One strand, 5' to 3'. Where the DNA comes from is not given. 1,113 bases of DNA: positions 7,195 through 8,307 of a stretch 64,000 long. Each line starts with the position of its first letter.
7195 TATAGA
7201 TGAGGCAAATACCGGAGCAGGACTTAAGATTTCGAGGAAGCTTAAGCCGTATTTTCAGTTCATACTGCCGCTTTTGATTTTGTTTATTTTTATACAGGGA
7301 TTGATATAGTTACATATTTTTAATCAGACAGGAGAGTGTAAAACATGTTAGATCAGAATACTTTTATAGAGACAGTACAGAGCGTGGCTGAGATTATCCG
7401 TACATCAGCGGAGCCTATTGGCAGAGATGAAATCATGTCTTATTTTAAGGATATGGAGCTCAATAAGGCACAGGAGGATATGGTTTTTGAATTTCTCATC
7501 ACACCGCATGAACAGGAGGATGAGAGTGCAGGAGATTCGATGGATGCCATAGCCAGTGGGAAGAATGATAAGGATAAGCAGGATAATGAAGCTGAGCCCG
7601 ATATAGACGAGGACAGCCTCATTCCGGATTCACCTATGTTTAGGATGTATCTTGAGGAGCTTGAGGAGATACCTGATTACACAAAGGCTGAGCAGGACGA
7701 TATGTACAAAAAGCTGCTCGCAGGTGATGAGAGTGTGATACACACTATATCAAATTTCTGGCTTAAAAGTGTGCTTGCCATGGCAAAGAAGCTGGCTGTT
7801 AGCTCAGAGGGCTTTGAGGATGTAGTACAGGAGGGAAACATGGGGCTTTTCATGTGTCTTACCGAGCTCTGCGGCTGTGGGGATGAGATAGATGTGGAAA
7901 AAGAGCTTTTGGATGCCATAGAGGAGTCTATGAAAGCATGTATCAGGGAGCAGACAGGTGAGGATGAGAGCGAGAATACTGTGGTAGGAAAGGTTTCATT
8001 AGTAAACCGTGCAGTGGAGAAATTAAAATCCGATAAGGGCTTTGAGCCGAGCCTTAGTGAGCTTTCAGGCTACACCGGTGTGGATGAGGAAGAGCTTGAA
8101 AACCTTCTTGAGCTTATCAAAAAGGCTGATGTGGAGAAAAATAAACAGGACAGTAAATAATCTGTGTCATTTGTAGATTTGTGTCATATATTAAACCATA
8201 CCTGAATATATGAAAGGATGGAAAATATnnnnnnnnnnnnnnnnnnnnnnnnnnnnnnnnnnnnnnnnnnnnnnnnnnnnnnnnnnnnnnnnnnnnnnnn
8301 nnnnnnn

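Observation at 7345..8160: Free-standing, highly acidic sigma-70 regions 1.2-2.2 fragment protein lacking all DNA-recognition regions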

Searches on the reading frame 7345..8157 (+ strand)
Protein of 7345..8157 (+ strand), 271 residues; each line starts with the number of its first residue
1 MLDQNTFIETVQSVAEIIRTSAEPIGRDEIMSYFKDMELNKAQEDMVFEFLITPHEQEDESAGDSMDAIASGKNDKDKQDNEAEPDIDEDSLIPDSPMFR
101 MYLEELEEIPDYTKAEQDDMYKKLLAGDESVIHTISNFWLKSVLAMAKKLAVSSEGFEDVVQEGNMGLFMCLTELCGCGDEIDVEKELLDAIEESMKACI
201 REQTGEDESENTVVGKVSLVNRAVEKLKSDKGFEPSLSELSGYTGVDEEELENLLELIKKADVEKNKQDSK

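Call 3: search_protein_families(library=pfam, proteins=[window:7345-8157:+], max_evalue=10)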
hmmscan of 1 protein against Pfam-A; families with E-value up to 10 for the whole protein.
window:7345-8157:+ (271 aa): 3 families
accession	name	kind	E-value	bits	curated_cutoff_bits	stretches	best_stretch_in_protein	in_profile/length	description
PF04539.22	Sigma70_r3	-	0.0021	18.6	25.3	1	219-260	5-46/78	Sigma-70 region 3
PF04542.20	Sigma70_r2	-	0.0064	16.7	24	1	141-169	7-35/71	Sigma-70 region 2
PF02186.21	TFIIE_beta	-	0.011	16.4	28.1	1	219-262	4-47/66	TFIIE beta subunit core domain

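Call 4: search_protein_families(library=ncbifam, proteins=[window:7345-8157:+], max_evalue=10)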
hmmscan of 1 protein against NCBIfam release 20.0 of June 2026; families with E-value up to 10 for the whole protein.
window:7345-8157:+ (271 aa): 24 families
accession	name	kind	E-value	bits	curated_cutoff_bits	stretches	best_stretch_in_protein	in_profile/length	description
NF006666.0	PRK09210.1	equivalog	1.4e-11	44.3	572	1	13-170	15-172/370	RNA polymerase sigma factor RpoD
TIGR02394.1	rpoS_proteo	equivalog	5.1e-06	26.2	378.7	1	99-260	15-175/285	RNA polymerase sigma factor RpoS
NF004562.0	PRK05901.1-4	equivalog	2.8e-05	22.8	779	2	139-252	325-437/571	RNA polymerase sigma factor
NF004207.0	PRK05657.1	equivalog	3.5e-05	23.3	394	1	57-173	16-132/329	RNA polymerase sigma factor RpoS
TIGR02997.1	Sig70-cyanoRpoD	subfamily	0.00011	21.6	384.5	2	114-169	59-113/298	RNA polymerase sigma factor, RpoD/SigA family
NF004208.0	PRK05658.1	equivalog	0.00026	20.1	555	1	27-183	59-189/631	RNA polymerase sigma factor RpoD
NF041931.2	MzaA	equivalog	0.00027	19.9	800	1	84-169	431-514/726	MZA anti-phage system associated sigma-70 family RNA polymerase sigma factor MzaA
NF005920.0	PRK07921.1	subfamily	0.00056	19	464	1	111-256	72-215/328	RNA polymerase sigma factor SigB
TIGR02941.1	Sigma_B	equivalog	0.00066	19.2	315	1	137-257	36-155/255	RNA polymerase sigma factor SigB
NF006071.0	PRK08215.1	equivalog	0.0016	18.1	372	1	108-175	15-82/258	RNA polymerase sporulation sigma factor SigG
TIGR02980.1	SigBFG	subfamily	0.0022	17.7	234.35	2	220-260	92-132/227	SigB/SigF/SigG family RNA polymerase sigma factor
TIGR02835.1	spore_sigmaE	equivalog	0.0037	16.7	348.6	1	110-171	32-93/234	RNA polymerase sporulation sigma factor SigE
NF005693.0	PRK07500.1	equivalog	0.0064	15.7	315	1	127-169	37-79/289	RNA polymerase factor sigma-32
NF004052.0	PRK05572.1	subfamily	0.0079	15.7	311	1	110-251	12-151/252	SigF/SigG family RNA polymerase sporulation sigma factor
TIGR02937.1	sigma70-ECF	superfamily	0.012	15.3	42.9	1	140-172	11-43/165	sigma-70 family RNA polymerase sigma factor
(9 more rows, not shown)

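Call 5: search_solved_structures(query=window:7345-8157:+, max_evalue=10, show_alignments=3)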
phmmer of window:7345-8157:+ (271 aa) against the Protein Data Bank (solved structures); distinct sequences matched with E-value up to 10: 19.
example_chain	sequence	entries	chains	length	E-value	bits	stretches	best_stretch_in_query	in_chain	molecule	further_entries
8x6f_E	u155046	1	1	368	2.7e-06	30.6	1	67-242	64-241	RNA polymerase sigma factor SigA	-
7ckq_F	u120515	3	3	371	1.5e-05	28.1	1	27-257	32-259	RNA polymerase sigma factor SigA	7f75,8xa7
7l7b_F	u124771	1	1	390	4e-05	26.7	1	86-172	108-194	RNA polymerase sigma factor SigA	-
3ugo_A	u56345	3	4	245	0.00046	23.2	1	133-257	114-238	RNA polymerase sigma factor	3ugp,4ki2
1l9u_H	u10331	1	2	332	0.00048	23.2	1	133-258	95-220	SIGMA FACTOR SIGA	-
4xln_F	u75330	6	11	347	0.00054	23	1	133-257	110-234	RNA polymerase sigma factor SigA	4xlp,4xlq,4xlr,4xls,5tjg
1ku2_A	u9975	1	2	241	0.00054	23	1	133-257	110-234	sigma factor sigA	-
1l9z_H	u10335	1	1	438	0.013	18.5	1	133-257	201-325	SIGMA FACTOR SIGA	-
1iw7_F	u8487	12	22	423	0.013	18.5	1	130-257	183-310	RNA polymerase sigma-70 subunit | principal sigma factor | DNA-directed RNA polymerase sigma chain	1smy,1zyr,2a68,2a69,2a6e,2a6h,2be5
3dxj_F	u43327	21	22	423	0.015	18.3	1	130-257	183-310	RNA polymerase pricipal sigma factor (RpoD); CHAIN F, P | RNA polymerase sigma factor | RNA polymerase sigma factor SigA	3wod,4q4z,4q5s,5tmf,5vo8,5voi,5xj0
4g7h_F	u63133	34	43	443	0.016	18.2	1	130-257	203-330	RNA polymerase sigma factor | DNA directed RNA polymerase sigma factor A | RNA polymerase sigma factor SigA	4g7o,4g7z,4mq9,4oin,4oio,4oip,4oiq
9ujk_F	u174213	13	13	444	0.018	18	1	130-257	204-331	RNA polymerase sigma factor SigA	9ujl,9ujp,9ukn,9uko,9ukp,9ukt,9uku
9fo6_F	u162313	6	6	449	0.021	17.8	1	130-257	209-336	RNA polymerase sigma factor SigA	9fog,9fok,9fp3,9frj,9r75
5x21_F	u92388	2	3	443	0.028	17.4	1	130-257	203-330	RNA polymerase sigma factor SigA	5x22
4x8k_A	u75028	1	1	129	0.06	16.3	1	104-172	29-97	RNA polymerase sigma factor SigA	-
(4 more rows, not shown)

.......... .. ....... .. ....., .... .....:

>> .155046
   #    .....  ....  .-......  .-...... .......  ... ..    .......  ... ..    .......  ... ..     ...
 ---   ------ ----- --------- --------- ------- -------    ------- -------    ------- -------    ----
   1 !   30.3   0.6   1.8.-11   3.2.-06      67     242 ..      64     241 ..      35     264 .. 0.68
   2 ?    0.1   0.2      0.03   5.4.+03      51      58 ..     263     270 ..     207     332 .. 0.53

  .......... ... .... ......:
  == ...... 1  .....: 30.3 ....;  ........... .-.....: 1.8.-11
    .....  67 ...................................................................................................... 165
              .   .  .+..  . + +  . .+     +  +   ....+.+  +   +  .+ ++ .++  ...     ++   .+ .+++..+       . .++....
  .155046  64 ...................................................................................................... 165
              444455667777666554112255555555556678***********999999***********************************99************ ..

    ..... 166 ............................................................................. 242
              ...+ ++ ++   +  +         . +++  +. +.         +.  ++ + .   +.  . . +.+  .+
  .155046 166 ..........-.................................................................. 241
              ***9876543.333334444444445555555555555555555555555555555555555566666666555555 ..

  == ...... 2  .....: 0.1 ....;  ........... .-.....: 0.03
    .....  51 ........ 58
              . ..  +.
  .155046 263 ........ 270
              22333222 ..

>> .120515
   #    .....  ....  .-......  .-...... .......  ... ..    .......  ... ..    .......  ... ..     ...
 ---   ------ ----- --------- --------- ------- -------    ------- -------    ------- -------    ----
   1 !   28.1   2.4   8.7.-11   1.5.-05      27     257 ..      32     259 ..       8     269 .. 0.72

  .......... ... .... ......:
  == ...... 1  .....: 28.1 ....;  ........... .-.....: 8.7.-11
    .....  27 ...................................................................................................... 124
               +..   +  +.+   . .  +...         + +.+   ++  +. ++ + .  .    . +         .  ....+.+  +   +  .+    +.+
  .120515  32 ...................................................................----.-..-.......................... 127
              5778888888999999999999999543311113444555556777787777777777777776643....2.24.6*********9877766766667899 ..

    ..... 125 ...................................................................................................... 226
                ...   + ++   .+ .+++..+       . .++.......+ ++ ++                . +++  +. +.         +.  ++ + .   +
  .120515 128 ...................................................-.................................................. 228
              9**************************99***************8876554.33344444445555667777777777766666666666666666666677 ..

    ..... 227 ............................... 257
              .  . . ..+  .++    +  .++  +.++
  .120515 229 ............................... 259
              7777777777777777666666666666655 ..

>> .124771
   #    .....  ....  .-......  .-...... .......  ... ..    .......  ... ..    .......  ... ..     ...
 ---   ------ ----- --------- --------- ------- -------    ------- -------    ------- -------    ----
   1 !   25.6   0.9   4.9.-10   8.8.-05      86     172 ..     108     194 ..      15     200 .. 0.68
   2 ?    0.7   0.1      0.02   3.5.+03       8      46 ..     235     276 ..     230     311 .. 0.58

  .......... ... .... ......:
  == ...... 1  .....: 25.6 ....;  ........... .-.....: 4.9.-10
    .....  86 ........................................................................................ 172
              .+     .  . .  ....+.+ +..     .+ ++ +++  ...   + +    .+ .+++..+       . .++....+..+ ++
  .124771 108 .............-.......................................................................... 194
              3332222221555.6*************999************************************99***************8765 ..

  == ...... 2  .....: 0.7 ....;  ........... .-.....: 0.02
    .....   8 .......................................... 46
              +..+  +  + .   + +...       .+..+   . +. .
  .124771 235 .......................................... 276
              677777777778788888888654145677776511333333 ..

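Call 6: find_homologous_proteins(query=window:7345-8157:+, max_evalue=0.001)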
Query window:7345-8157:+ (271 aa): 524 proteins with E <= 0.001 among 1968 candidates; the best 120 are listed.
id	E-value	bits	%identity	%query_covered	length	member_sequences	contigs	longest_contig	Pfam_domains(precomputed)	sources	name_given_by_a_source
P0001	7.6e-164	561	98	100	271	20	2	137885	-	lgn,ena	-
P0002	4.6e-160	549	87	100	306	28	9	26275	-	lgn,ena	-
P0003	3.5e-159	546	95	100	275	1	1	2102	-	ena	-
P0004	3.6e-159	546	93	100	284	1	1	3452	-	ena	-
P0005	6.8e-159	545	88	100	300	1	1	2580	-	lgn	-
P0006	1.9e-157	540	88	100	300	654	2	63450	-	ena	-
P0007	8.2e-157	538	88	100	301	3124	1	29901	-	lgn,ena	-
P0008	1.3e-156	538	87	100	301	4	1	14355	-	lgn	-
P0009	2.0e-156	537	87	100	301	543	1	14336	-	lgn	-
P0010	4.3e-156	536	87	100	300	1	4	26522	-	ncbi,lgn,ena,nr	nr:hypothetical protein [uncultured Agathobacter sp.]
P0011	1.0e-155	535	87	100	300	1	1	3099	-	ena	-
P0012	2.3e-155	534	95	100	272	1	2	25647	-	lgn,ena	-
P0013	3.3e-155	533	87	100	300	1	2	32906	-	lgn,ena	-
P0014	9.5e-155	532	87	100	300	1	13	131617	-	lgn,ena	-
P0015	1.1e-154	531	85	100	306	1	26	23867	-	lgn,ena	-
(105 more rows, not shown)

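Call 13: find_related_loci(query=A1, collection=genome_contigs, flank=8000)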
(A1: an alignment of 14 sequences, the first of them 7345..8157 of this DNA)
Query A1 (271 aa) in genome_contigs; peptide patterns used: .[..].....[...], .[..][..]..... (x = any residue, [..] = any of these).
95 stretches matched a pattern; 43 encode a relative of the query (tblastn E <= 1e-3); 43 distinct loci.
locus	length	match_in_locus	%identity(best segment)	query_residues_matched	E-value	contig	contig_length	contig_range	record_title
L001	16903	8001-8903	89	1-271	1e-173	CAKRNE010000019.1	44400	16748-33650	MAG: uncultured Agathobacter sp. isolate REFINED_METABAT215_TOP10_CONTIGS_1500_ASSEMBLY_K77_MERGED__Hadza_MoBio_hadza-E-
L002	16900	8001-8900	88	1-271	5e-170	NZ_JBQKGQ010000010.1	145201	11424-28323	Agathobacter sp. LCP21S3_B2 contig00010, whole genome shotgun sequence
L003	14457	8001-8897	79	1-270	7e-141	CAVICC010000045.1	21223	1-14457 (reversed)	bacterium isolate H07655-L1_cleanbin_000010 genome assembly, contig: Spades_H07655-L1_contig_1711, whole genome shotgun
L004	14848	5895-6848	75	1-270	4e-140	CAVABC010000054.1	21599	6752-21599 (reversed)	Acutalibacteraceae bacterium isolate H07665-L1_cleanbin_000004 genome assembly, contig: Spades_H07665-L1_contig_429, who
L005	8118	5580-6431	63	1-268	3e-110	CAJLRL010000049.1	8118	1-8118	MAG TPA_asm: uncultured Lachnospiraceae bacterium isolate ERR1600664-bin.18 genome assembly, contig: NODE_7416_length_81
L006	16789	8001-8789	58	1-261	2e-98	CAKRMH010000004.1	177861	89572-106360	MAG: uncultured Lachnospiraceae bacterium isolate REFINED_METABAT215_TOP10_CONTIGS_1500_ASSEMBLY_K77_MERGED__Hadza_PheCh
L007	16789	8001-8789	60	1-261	5e-98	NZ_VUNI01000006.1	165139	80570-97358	Roseburia porci strain MUC/MUC-530-WT-4D seq6, whole genome shotgun sequence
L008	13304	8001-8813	60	1-262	5e-95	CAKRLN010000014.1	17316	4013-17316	MAG: uncultured Lachnospiraceae bacterium isolate REFINED_METABAT215_TOP10_CONTIGS_1500_ASSEMBLY_K77_MERGED__Hadza_MoBio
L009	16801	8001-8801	56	1-261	3e-94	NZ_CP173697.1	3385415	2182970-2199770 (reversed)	Roseburia faecis strain JCM 17581 chromosome, complete genome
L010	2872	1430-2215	58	1-258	7e-96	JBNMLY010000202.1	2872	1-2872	MAG: Otoolea sp. isolate CM_BacOto1035.5 k141_226669_length_2872_cov_9.0000, whole genome shotgun sequence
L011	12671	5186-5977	57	1-265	6e-93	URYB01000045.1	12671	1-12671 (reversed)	uncultured Lachnobacterium sp. isolate UMGS1467 genome assembly, contig: NODE_1142_length_12671_cov_3.050412, whole geno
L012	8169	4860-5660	55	1-261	5e-92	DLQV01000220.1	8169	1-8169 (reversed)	MAG TPA_asm: Lachnospiraceae bacterium UBA7598 UBA7598_contig_6810, whole genome shotgun sequence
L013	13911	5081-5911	57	1-267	2e-91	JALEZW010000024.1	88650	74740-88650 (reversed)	MAG: Agathobacter sp. isolate SUG487 k141_45940, whole genome shotgun sequence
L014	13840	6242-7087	53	1-261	2e-88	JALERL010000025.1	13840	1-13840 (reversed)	MAG: Lachnospiraceae bacterium isolate SUG268 k141_3276070, whole genome shotgun sequence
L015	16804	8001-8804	54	1-265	4e-88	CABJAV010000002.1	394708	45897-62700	Lachnospiraceae bacterium isolate MGYG-HGUT-00136 genome assembly, contig: .20427_4_25.2, whole genome shotgun sequence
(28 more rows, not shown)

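Call 19: predict_structure(alignment_id=A1)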
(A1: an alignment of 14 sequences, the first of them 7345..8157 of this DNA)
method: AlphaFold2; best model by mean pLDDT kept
length: 271 residues; sequences in the alignment: 14
mean_pLDDT: 62.8   pTM: 0.34
mean pLDDT of the five models: 62.8, 59.6, 57.2, 56.5, 53.1
residues with pLDDT >= 90: 0; 70-90: 115; 50-70: 104; < 50: 52
segments of 3 or more residues with pLDDT < 50: 56-94, 202-211
pLDDT, mean of each block of 10 residues (from residue 1): 70 81 81 84 78 53 24 25 33 52 70 79 73 74 63 57 62 61 63 57 44 58 72 80 70 76 58 49
secondary structure, 60 per line:
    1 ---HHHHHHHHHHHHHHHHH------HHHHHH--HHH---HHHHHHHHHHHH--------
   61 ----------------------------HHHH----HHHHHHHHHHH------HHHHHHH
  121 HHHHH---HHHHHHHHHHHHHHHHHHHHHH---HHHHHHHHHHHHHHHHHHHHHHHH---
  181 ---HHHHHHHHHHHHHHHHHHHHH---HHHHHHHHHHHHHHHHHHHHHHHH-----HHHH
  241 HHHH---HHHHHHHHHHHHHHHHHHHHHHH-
elements in order: H4-20 H27-32 H41-52 H89-92 H97-107 H114-125 H129-150 H154-177 H184-204 H208-231 H237-244 H248-270

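Call 26: search_protein_representatives(alignment_id=A1)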
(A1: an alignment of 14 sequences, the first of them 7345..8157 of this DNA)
Query: 14 sequences, 274 profile positions. Proteins with E-value up to 0.001 (for the whole library): 2783; up to 1e-10: 570; up to 1e-30: 107. The best 150 are listed.
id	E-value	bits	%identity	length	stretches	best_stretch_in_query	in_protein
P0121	2.3e-106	371.5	-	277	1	1-273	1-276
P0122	2.3e-92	325.6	-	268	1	1-271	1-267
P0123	9.3e-83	294.1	-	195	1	104-270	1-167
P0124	1.5e-81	290.1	-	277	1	1-272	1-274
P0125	3.8e-79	282.2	-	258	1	1-267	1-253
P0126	5.5e-77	275.2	-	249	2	99-267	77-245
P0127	5.7e-77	275.1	-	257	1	1-269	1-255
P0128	2.2e-76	273.2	-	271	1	1-265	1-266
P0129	6.4e-76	271.7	-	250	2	102-270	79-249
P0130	1.6e-75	270.3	-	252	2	94-270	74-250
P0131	2.1e-75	270.0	-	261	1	1-267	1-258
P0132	1.3e-73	264.1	-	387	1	1-271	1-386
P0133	9.1e-73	261.3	-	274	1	1-270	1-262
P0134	2.5e-71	256.6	-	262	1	1-268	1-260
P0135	3.0e-69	249.8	-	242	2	87-265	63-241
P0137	7.6e-65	235.3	-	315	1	1-268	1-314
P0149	6.6e-58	212.6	-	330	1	1-267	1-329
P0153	4.7e-57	209.8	-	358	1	1-266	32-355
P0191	3.1e-42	161.2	-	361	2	1-189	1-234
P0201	7.0e-38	146.9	-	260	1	17-266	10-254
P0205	5.7e-36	140.6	-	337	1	9-266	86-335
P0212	3.8e-34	134.7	-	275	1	3-265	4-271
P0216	1.4e-33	132.8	-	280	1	19-263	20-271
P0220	4.1e-32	128.0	-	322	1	3-265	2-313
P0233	6.2e-30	120.8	-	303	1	3-263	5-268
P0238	1.4e-29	119.7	-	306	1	3-263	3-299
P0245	3.7e-29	118.3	-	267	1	1-263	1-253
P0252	3.2e-28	115.2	-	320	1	1-266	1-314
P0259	1.3e-27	113.2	-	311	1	5-264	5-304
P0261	4.2e-27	111.6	-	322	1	2-259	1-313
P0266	1.9e-26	109.4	-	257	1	23-263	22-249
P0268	2.3e-26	109.1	-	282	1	18-263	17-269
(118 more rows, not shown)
